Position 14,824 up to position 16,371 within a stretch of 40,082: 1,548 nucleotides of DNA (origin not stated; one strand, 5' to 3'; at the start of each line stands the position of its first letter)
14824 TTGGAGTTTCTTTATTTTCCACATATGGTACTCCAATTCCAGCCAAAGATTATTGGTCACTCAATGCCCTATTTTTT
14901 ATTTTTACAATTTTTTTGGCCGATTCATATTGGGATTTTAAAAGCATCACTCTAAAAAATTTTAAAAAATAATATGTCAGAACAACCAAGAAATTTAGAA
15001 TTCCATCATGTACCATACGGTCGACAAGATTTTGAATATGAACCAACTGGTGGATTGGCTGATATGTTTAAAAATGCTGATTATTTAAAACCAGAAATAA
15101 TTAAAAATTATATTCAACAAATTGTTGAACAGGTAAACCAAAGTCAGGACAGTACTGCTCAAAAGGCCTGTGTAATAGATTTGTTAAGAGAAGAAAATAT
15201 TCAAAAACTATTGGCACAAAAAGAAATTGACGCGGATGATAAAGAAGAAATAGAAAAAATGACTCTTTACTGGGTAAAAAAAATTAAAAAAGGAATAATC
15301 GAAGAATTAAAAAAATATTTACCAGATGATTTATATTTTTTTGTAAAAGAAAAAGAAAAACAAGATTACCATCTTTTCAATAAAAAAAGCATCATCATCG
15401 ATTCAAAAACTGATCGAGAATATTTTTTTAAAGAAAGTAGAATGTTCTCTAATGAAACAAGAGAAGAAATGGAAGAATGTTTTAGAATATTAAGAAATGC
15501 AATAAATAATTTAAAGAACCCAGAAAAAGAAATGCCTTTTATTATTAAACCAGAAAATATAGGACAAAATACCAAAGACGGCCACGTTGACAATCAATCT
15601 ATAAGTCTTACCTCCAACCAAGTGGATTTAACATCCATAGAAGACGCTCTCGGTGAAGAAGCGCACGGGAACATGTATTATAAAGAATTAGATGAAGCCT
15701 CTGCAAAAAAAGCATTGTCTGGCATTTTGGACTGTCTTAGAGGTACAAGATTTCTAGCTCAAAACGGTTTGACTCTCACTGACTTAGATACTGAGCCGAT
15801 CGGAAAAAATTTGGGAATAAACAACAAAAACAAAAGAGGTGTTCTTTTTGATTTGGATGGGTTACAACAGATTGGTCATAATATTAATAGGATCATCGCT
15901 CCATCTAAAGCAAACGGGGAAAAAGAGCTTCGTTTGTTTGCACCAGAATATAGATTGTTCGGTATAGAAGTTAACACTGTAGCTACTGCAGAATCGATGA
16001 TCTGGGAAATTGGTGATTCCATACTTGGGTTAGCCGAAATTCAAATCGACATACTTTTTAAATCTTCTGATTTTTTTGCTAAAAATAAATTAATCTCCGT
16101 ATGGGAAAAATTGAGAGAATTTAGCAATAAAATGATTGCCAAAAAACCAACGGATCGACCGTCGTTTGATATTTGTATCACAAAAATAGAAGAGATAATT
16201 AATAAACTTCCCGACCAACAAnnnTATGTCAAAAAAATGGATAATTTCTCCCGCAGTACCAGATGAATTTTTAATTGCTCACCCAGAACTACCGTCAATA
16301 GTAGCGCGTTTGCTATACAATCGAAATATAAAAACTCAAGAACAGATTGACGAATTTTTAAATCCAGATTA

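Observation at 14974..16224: Cryptic Hanks-type kinase fold inserted between lepA and recJ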

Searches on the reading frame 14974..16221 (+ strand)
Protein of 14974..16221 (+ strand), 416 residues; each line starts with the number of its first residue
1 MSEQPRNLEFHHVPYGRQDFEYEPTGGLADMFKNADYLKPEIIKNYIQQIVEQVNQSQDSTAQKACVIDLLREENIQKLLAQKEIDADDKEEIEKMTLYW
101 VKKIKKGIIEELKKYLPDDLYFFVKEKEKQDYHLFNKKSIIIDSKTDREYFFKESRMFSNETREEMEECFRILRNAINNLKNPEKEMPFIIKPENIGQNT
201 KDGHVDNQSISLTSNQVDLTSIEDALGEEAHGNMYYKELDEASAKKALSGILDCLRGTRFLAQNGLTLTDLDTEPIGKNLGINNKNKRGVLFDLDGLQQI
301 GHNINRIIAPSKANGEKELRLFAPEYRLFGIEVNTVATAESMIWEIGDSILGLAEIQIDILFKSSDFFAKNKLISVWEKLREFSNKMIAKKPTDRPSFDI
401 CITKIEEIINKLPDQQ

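Call 3: search_protein_families(library=pfam, proteins=[window:14974-16221:+], max_evalue=1)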
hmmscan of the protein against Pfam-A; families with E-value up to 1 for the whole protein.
window:14974-16221:+ (416 aa): 2 families
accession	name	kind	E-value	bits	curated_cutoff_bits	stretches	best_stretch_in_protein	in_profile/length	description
PF00745.25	GlutR_dimer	-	0.0025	18.6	22.9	1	70-115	35-80/99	Glutamyl-tRNAGlu reductase, dimerisation domain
PF22277.2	EncFtn-like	-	0.037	14.2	27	0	71-116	40-82/85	EncFtn-like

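Call 4: search_protein_families(library=ncbifam, proteins=[window:14974-16221:+], max_evalue=1)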
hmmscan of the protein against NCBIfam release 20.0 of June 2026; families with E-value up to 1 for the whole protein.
window:14974-16221:+ (416 aa): 1 family
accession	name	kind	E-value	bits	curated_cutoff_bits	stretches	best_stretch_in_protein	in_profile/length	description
NF008955.0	PRK12297.1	equivalog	0.71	8.7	406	0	121-191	260-331/429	GTPase ObgE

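Call 5: search_solved_structures(query=window:14974-16221:+, max_evalue=10, show_alignments=3)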
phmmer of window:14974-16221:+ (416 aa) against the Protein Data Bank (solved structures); distinct sequences matched with E-value up to 10: 5.
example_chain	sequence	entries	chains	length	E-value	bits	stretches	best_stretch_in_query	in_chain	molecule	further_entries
5h9d_A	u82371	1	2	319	0.29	13.2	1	56-214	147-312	Farnesyl pyrophosphate synthetase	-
3jaj_SP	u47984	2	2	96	1.1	11.3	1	124-202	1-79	Ribosomal protein uS19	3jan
9syr_Sa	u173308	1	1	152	1.6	10.8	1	124-202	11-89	40S ribosomal protein S15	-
4kzx_P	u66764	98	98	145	1.8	10.6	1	124-202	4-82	40S ribosomal protein S15 | uS19 | 40S ribosomal protein uS19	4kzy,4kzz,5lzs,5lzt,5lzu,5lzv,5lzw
1tgg_A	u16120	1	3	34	1.8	10.6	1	90-115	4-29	right-handed coiled coil trimer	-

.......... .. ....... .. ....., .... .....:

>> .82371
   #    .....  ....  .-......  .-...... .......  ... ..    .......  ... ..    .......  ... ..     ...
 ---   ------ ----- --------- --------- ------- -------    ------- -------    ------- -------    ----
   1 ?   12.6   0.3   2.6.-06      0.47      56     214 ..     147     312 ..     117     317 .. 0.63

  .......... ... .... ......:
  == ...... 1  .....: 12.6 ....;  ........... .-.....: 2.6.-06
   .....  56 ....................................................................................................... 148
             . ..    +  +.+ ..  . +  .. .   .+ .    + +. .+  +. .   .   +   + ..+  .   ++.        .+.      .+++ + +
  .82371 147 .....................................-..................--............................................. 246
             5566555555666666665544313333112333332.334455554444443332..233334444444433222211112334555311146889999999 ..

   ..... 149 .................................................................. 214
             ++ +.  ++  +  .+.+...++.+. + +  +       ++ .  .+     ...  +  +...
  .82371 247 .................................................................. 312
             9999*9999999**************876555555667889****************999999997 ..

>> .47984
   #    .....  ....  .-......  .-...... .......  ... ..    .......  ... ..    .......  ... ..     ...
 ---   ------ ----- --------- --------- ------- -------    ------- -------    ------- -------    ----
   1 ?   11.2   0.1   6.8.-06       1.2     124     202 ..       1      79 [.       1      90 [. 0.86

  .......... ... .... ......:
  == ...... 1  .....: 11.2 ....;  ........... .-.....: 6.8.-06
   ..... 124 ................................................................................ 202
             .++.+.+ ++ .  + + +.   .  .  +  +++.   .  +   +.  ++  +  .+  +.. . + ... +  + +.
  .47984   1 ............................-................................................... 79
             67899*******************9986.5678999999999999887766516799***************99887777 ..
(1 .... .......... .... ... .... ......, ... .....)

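Call 6: find_homologous_proteins(query=window:14974-16221:+, max_evalue=0.001)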
Query window:14974-16221:+ (416 aa): 27 proteins with E <= 0.001 among 8000 candidates.
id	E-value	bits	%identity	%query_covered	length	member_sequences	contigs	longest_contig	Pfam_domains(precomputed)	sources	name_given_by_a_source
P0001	8.5e-274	925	100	100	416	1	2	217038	-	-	-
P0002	3.9e-155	535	61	100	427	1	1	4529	-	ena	-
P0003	7.9e-155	534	58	100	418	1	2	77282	-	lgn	-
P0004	7.8e-151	521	58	100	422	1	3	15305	-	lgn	-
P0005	3.5e-150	518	57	100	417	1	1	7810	-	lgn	-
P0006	1.7e-146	506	55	96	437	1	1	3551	-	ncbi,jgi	jgi:hypothetical protein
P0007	1.5e-144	500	56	100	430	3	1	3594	-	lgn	-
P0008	4.6e-143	495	57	100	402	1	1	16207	-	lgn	-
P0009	1.6e-136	473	52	100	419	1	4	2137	-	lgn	-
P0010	2.2e-130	453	54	100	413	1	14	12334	-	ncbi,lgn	-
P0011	9.3e-125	435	52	99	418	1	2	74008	-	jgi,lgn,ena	-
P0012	5.6e-119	416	50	96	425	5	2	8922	-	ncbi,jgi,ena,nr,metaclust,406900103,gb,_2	ncbi:MAG: hypothetical protein ACD_72C00415G0002 [uncultured bacterium]|nr:MAG: hypothetical protein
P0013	1.0e-114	402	49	96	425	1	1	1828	-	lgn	-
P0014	2.6e-104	367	48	96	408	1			-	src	-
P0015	1.1e-100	355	44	98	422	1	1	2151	-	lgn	-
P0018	1.6e-79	286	39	100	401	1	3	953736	-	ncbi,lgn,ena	-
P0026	1.1e-60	224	37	93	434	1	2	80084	-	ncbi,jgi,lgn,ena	ncbi:MAG: hypothetical protein WCV83_03530 [Candidatus Magasanikbacteria bacterium]|jgi:hypothetical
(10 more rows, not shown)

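Call 11: search_solved_structures(query=A1, max_evalue=10, show_alignments=4)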
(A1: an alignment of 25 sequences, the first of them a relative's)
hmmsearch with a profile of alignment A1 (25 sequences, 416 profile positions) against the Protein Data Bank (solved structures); distinct sequences matched with E-value up to 10: 4.
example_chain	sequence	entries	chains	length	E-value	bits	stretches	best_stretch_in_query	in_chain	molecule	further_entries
5zu4_A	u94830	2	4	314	0.026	16.4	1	95-218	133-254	Natterin-like protein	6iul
7s8k_A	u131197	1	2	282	0.49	12.2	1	272-318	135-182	Cellulase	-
9nxw_A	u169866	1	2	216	0.75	11.5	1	239-274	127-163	Glutathione S transferase class delta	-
1tgg_A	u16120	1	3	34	1.7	10.4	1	93-119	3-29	right-handed coiled coil trimer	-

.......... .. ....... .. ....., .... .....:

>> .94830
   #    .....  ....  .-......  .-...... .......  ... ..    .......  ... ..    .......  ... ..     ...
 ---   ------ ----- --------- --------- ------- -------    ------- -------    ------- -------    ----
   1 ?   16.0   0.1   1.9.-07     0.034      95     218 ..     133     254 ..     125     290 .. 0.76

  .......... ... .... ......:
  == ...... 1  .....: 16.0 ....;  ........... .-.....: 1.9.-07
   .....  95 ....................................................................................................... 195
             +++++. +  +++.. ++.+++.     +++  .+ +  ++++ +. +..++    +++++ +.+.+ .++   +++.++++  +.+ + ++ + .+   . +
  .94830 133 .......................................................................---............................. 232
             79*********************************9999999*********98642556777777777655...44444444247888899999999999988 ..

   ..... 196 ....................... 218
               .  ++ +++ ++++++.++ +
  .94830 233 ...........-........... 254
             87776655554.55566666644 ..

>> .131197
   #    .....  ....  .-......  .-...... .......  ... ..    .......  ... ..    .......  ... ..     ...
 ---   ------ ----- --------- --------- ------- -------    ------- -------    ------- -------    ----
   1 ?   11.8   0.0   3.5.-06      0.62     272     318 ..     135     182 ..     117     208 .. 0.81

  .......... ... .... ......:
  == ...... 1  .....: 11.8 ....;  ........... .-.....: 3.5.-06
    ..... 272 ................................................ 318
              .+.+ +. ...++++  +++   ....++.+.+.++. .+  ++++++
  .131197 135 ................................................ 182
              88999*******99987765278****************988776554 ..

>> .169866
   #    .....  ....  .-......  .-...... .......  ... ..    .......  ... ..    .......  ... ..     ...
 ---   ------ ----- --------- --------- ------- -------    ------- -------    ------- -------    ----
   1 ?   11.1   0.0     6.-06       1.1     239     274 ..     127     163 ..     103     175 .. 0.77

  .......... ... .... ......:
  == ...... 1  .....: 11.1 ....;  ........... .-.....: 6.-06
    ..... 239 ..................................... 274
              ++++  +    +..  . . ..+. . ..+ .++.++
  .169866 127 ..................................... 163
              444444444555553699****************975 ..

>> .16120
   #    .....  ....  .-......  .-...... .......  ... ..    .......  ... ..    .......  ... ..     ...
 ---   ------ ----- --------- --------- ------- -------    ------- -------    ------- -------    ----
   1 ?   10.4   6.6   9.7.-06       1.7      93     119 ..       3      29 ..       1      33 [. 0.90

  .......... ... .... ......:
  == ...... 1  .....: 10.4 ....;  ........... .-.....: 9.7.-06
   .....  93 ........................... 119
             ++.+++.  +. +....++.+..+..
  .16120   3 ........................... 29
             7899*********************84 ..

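Call 18: search_protein_families(library=pfam, alignment_id=A1, max_evalue=1)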
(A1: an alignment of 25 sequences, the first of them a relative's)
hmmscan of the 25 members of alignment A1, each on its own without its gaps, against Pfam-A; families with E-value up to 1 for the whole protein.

A. member 1, P0001 (416 aa): 2 families
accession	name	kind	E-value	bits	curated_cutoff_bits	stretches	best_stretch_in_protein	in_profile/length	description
PF00745.25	GlutR_dimer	-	0.0025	18.6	22.9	1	70-115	35-80/99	Glutamyl-tRNAGlu reductase, dimerisation domain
PF22277.2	EncFtn-like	-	0.037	14.2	27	0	71-116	40-82/85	EncFtn-like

B. families by the number of members that match (of 25 scanned): 40 families (the first 25 are shown)
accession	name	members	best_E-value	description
PF00745.25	GlutR_dimer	6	0.0025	Glutamyl-tRNAGlu reductase, dimerisation domain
PF03665.18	UPF0172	3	0.0032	Uncharacterised protein family (UPF0172)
PF15136.11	UPF0449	3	0.013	Uncharacterised protein family UPF0449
PF00069.31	Pkinase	2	0.0024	Protein kinase domain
PF12630.12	Pox_polyA_pol_N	2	0.005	Poxvirus poly(A) polymerase N-terminal domain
PF22292.1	DUF6965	2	0.06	Domain of unknown function (DUF6965)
PF14497.11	GST_C_3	1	0.0077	Glutathione S-transferase, C-terminal domain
PF07592.17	DDE_Tnp_ISAZ013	1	0.018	Rhodopirellula transposase DDE domain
PF18263.7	MCM6_C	1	0.02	MCM6 C-terminal winged-helix domain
PF07714.23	PK_Tyr_Ser-Thr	1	0.031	Protein tyrosine and serine/threonine kinase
PF20279.3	CTD12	1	0.034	C-terminal domain 12 of the ABC-three component (ABC-3C) systems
PF00521.26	DNA_topoisoIV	1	0.036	DNA gyrase/topoisomerase IV, subunit A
PF22277.2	EncFtn-like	1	0.037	EncFtn-like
PF08921.16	DUF1904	1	0.038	Domain of unknown function (DUF1904)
PF05405.19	Mt_ATP-synt_B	1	0.05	Mitochondrial ATP synthase B chain precursor (ATP-synt_B)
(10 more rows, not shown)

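Call 19: predict_structure(alignment_id=A1)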
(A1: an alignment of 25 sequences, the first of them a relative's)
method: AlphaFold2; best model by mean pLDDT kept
length: 416 residues; sequences in the alignment: 25
mean_pLDDT: 77.8   pTM: 0.68
mean pLDDT of the five models: 77.8, 76.2, 75.6, 75.2, 74.9
residues with pLDDT >= 90: 173; 70-90: 117; 50-70: 77; < 50: 49
segments of 3 or more residues with pLDDT < 50: 1-37, 129-134
pLDDT, mean of each block of 10 residues (from residue 1): 29 29 36 48 67 73 68 60 52 52 64 70 57 54 75 82 92 96 93 85 77 87 85 82 95 98 96 91 94 93 85 79 89 88 98 96 86 95 98 98 98 77
secondary structure, 60 per line:
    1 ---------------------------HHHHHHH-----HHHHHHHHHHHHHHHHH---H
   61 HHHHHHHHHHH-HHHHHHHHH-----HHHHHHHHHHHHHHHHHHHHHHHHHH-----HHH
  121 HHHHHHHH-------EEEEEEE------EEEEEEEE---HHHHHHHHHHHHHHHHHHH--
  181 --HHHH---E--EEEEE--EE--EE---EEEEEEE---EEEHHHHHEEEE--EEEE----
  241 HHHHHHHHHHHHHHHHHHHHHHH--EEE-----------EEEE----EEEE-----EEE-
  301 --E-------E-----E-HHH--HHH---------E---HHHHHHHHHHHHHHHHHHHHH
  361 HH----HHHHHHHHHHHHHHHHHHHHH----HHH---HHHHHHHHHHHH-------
elements in order: H28-34 H40-56 H60-71 H73-81 H87-112 H118-128 E136-142 E149-156 H160-178 H183-186 E193-197 E209-215 E219-221 H222-226 E227-230 E233-236 H241-263 E266-268 E280-283 E288-291 E297-299 H340-362 H367-387 H398-409

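Call 21: fold_search(model_id=the predicted structure, library=pdb)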
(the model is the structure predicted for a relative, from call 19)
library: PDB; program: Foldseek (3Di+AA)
matches with E <= 10: 1699; with E <= 0.001: 1559
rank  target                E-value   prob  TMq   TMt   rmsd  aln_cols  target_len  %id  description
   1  2qkw_B                2.1e-08  1.00  0.45  0.62   5.7       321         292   11  Structural basis for activation of plant immunity by bacterial effector protein AvrPto (released 2007-08-21)
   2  5cf4_B                6.4e-08  1.00  0.44  0.61   9.2       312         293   15  CRYSTAL STRUCTURE OF JANUS KINASE 2 IN COMPLEX WITH N,N-DICYCLOPROPYL-10-ETHYL-7-[(3-METHOXYPROPYL)AMINO] -3-METHYL-3, (released 2015-08-26)
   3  6qf4                  7.4e-08  1.00  0.43  0.60   6.3       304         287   19  X-Ray structure of human Serine/Threonine Kinase 17B (STK17B) aka DRAK2 in complex with ADP obtained by on-chip soaking (released 2019-07-10)
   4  6bl8_A                8.2e-08  1.00  0.42  0.62   8.0       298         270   14  Predicting the Conformational Variability of Abl Tyrosine Kinase Using Molecular Dynamics Simulations and Markov State (released 2018-03-07)
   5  6tia_A                8.2e-08  1.00  0.42  0.59   6.6       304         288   13  IRAK4 IN COMPLEX WITH inhibitor (released 2020-10-28)
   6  3hgk_B                9.1e-08  1.00  0.45  0.62   5.6       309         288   12  crystal structure of effect protein AvrptoB complexed with kinase Pto (released 2009-06-23)
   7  4gk4                  9.5e-08  1.00  0.39  0.54   8.2       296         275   14  Human EphA3 Kinase domain in complex with ligand 90 (released 2013-01-23)
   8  9na5_C                1.1e-07  1.00  0.43  0.59   6.4       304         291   12  IRAK4 in Complex with Compound 24 (released 2025-05-28)
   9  8w3x_A                1.1e-07  1.00  0.42  0.58   6.3       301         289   13  Crystal structure of IRAK4 in complex with compound 6 (released 2024-05-01)
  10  8scw_A                1.1e-07  1.00  0.43  0.60   6.3       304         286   12  Crystal structure of IRAK4-HSA complexed with BMS-986147; 6-{5-CYANO-1H-PYRAZOLO[3,4-B]PYRIDIN-1-YL}-N-[(2R)-2-FLUORRO (released 2025-02-12)
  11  9na6_C                1.1e-07  1.00  0.43  0.60   6.6       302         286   12  IRAK4 in Complex with Compound 34 (released 2025-05-28)
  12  9r9g_C                1.3e-07  1.00  0.43  0.60   6.3       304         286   12  IRAK4 in complex with inhibitor (released 2025-10-01)
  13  6ayw_A                1.3e-07  1.00  0.42  0.57   8.7       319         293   15  The structure of human CamKII with bound inhibitor (released 2017-11-15)
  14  8v1o_B                1.4e-07  1.00  0.42  0.59   6.3       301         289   13  Crystal structure of IRAK4 kinase domain with compound 4 (released 2024-07-03)
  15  5uiu_A                1.4e-07  1.00  0.43  0.59   6.4       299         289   13  Crystal structure of IRAK4 in complex with compound 30 (released 2017-05-24)
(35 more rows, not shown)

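Call 22: search_protein_representatives(protein=window:14974-16221:+)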
Query: 416 residues. Proteins with E-value up to 0.001 (for the whole library): 59; up to 1e-10: 16; up to 1e-30: 13. The best 59 are listed.
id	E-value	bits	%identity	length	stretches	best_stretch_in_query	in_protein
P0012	1.8e-119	415.7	52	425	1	1-415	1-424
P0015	3.6e-101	355.4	47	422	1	10-414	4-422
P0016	3.7e-101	355.3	52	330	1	1-326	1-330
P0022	2.6e-66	240.6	37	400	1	20-410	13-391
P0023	1.2e-64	235.2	39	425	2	84-412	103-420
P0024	3.9e-64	233.4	35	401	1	29-412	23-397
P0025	1.3e-61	225.1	41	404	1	1-411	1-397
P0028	7.8e-59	216.0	37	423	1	23-411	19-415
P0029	2.4e-52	194.6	38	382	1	27-411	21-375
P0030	7.2e-49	183.2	37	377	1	29-410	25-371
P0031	1.9e-45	171.9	32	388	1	28-411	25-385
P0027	9.0e-44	166.4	37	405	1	28-410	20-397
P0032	5.5e-39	150.6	34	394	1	28-410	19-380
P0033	4.3e-19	85.2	31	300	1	26-285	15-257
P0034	7.4e-13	64.6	28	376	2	243-412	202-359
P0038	1.0e-09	54.3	36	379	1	237-407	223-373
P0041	1.2e-08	50.7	43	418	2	238-306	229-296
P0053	1.0e-05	41.1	39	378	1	243-411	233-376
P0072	3.6e-04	36.0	49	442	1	241-303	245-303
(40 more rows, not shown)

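Call 26: search_protein_families(library=pfam, alignment_id=A2, max_evalue=0.1)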
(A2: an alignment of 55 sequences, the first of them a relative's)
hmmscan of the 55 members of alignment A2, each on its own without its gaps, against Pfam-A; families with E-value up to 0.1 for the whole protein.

A. member 1, P0001 (416 aa): 2 families
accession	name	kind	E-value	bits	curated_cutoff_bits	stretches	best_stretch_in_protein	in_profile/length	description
PF00745.25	GlutR_dimer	-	0.0025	18.6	22.9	1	70-115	35-80/99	Glutamyl-tRNAGlu reductase, dimerisation domain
PF22277.2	EncFtn-like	-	0.037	14.2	27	0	71-116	40-82/85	EncFtn-like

B. families by the number of members that match (of 55 scanned): 40 families (the first 25 are shown)
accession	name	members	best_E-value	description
PF00069.31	Pkinase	25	5.2e-11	Protein kinase domain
PF07714.23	PK_Tyr_Ser-Thr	18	3.2e-09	Protein tyrosine and serine/threonine kinase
PF17667.7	Pkinase_fungal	9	0.00073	Fungal protein kinase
PF14531.12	Kinase-like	5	0.0026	Kinase-like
PF03665.18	UPF0172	2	0.018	Uncharacterised protein family (UPF0172)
PF00745.25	GlutR_dimer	1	0.0025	Glutamyl-tRNAGlu reductase, dimerisation domain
PF07793.16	DUF1631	1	0.0038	Protein of unknown function (DUF1631)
PF10057.14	MpsC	1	0.0059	Na+-translocating membrane potential-generating system (MpsC)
PF14497.11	GST_C_3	1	0.0077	Glutathione S-transferase, C-terminal domain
PF20886.2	PWP3A-B_C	1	0.011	PWWP domain-containing DNA repair factor 3A/B, C-terminal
PF22597.2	DYN_lid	1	0.015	Dynein heavy chain, ATPase lid domain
PF03610.21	EIIA-man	1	0.018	PTS system fructose IIA component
PF17035.10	BET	1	0.022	Bromodomain extra-terminal - transcription regulation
PF02540.23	NAD_synthase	1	0.024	NAD synthase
PF07957.16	DUF3294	1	0.026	Protein of unknown function (DUF3294)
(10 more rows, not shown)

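Call 28: find_encoding_contigs(protein=P0003, flank=6000, max_places=2)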
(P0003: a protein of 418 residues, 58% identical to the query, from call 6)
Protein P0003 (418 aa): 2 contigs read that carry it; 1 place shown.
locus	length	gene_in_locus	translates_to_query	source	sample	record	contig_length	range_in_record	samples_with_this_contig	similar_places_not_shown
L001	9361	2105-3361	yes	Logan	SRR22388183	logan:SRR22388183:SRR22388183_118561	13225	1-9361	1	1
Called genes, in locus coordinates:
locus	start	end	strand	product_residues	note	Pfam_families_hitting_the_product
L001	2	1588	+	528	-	?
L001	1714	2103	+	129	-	-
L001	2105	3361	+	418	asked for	-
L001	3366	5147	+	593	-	PF01368:DHH, PF02272:DHHA1, PF17768:RecJ_OB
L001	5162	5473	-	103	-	PF12732:YtxH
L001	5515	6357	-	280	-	-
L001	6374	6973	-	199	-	-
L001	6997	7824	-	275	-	PF00891:Methyltransf_2 (weak), PF01209:Ubie_methyltran, PF13489:Methyltransf_23, PF13649:Methyltransf_25, PF13847:Methyltransf_31, PF08241:Methyltransf_11, PF08242:Methyltransf_12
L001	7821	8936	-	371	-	PF08323:Glyco_transf_5 (weak), PF20706:GT4-conflict (faint), PF13439:Glyco_transf_4, PF13579:Glyco_trans_4_4, PF00534:Glycos_transf_1, PF13692:Glyco_trans_1_4, PF13524:Glyco_trans_1_2 (weak)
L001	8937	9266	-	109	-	PF10066:DUF2304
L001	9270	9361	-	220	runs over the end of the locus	PF00535:Glycos_transf_2, PF13641:Glyco_tranf_2_3 (weak)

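Call 29: find_encoding_contigs(protein=P0018, flank=6000, max_places=2)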
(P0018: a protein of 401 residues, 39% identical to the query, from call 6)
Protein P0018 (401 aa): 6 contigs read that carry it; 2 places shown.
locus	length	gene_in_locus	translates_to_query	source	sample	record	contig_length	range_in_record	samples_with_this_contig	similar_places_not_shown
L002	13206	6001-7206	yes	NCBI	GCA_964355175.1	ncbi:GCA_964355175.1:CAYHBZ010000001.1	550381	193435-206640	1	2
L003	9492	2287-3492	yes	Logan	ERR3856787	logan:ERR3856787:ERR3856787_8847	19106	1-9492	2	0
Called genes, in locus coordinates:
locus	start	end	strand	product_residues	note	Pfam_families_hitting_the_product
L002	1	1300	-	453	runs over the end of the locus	PF00753:Lactamase_B, PF23023:Anti-Pycsar_Apyc1, PF12706:Lactamase_B_2, PF16661:Lactamase_B_6, PF10996:Beta-Casp, PF07521:RMMBL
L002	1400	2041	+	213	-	PF27226:AF_1845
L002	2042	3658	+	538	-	PF03023:MurJ, PF01943:Polysacc_synt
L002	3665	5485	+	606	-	PF00009:GTP_EFTU, PF03144:GTP_EFTU_D2, PF00679:EFG_C, PF06421:LepA_C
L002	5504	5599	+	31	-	-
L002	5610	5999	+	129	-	-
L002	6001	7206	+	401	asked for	-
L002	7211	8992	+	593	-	PF01368:DHH, PF02272:DHHA1, PF17768:RecJ_OB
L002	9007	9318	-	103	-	PF12732:YtxH (weak)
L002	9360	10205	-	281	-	-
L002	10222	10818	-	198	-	-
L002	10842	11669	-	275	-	PF01209:Ubie_methyltran (weak), PF13489:Methyltransf_23, PF13649:Methyltransf_25, PF13847:Methyltransf_31, PF08241:Methyltransf_11, PF08242:Methyltransf_12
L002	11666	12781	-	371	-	PF13439:Glyco_transf_4, PF13579:Glyco_trans_4_4, PF00534:Glycos_transf_1, PF13692:Glyco_trans_1_4, PF13524:Glyco_trans_1_2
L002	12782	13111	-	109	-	PF10066:DUF2304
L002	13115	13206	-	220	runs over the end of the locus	PF00535:Glycos_transf_2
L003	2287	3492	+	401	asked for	-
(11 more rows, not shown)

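Call 30: find_encoding_contigs(protein=P0026, flank=6000, max_places=2)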
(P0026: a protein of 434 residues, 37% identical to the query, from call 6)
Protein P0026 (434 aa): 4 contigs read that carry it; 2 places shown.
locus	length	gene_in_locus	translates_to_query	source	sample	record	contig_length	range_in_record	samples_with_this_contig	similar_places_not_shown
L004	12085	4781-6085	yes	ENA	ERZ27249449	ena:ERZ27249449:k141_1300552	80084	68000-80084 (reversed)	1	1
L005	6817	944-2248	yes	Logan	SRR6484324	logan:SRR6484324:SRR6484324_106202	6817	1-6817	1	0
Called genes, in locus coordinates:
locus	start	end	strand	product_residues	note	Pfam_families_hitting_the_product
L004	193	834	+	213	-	-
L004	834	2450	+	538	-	PF01943:Polysacc_synt, PF03023:MurJ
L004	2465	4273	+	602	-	PF00009:GTP_EFTU, PF03144:GTP_EFTU_D2, PF00679:EFG_C, PF06421:LepA_C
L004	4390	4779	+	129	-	-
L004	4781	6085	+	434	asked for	-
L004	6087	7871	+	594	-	PF01368:DHH, PF02272:DHHA1, PF17768:RecJ_OB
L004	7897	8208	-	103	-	PF12732:YtxH (weak)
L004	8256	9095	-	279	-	-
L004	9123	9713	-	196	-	-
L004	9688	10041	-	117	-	PF10066:DUF2304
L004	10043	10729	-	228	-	PF00535:Glycos_transf_2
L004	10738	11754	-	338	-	PF01370:Epimerase, PF02719:Polysacc_synt_2 (faint), PF01073:3Beta_HSD, PF07993:NAD_binding_4 (faint), PF16363:GDP_Man_Dehyd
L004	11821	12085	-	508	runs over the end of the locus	PF00082:Peptidase_S8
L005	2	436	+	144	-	?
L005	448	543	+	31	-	-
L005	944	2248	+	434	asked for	-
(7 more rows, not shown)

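Call 33: find_encoding_contigs(protein=P0038, flank=5000, max_places=2)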
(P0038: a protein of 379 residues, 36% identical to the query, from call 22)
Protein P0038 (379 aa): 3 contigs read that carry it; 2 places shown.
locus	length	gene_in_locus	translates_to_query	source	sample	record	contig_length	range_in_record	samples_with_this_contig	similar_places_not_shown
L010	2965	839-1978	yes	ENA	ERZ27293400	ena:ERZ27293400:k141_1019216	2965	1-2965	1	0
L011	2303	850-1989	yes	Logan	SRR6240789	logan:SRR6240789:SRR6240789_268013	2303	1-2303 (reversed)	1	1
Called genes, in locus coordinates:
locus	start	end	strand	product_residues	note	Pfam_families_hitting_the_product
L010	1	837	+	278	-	?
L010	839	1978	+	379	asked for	-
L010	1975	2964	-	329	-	?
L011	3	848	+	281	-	?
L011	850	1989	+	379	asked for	-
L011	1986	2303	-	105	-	?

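Call 34: find_encoding_contigs(protein=P0034, flank=5000, max_places=2)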
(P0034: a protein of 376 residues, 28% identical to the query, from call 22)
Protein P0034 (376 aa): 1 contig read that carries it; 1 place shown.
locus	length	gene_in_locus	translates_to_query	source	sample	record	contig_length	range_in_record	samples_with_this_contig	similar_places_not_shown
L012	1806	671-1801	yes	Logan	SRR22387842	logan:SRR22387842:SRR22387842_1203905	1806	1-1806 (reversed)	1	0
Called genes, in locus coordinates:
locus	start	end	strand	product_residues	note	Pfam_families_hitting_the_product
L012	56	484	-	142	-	PF07681:DoxX (weak)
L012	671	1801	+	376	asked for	-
